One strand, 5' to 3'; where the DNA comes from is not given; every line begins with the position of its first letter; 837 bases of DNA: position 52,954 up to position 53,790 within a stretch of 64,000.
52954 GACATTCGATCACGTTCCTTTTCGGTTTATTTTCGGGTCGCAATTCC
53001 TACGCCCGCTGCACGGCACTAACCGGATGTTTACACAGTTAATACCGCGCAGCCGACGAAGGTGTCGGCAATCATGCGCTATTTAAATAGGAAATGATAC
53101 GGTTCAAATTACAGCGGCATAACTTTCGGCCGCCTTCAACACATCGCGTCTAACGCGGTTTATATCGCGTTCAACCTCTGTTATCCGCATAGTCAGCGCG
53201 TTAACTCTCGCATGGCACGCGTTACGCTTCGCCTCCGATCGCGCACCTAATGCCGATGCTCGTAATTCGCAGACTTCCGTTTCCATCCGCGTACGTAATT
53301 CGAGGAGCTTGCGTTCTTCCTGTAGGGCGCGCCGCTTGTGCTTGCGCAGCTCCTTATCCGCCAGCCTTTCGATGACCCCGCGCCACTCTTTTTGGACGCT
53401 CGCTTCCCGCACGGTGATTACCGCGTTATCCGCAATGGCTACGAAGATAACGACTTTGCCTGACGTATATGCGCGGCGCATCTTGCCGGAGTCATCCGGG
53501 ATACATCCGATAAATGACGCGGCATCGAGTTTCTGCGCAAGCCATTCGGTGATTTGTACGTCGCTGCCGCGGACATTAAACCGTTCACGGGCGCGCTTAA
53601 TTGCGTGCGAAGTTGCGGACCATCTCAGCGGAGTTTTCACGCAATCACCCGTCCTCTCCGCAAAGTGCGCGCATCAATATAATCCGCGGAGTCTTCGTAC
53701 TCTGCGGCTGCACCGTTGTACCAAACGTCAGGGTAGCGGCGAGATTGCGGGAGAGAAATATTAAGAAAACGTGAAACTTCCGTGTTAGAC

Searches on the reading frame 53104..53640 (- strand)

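Call 9: search_protein_families(library=pfam, proteins=[window:53104-53640:-], max_evalue=1)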
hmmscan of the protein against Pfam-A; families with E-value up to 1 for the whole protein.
window:53104-53640:- (178 aa): 3 families
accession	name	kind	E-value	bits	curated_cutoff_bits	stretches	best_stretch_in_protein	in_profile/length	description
PF02050.21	FliJ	-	0.0028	18.3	28.4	1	94-176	3-84/123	Flagellar FliJ protein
PF24652.2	CEP76_C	-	0.079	13.3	22.5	1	94-147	8-61/140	Centrosomal protein of 76 kDa C-terminal domain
PF20270.3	CATRA-C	-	0.73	11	24.6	0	98-171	13-93/137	CASPASE and TPR Repeat-Associated C-terminal domain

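Call 23: search_protein_families(library=phrogs, proteins=[window:53104-53640:-], max_evalue=0.001)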
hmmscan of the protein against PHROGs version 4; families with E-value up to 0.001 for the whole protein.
window:53104-53640:- (178 aa): 1 family
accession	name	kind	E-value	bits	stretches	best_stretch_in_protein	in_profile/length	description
phrog_5083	-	unknown function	6.5e-14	53.1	1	8-163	10-157/178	-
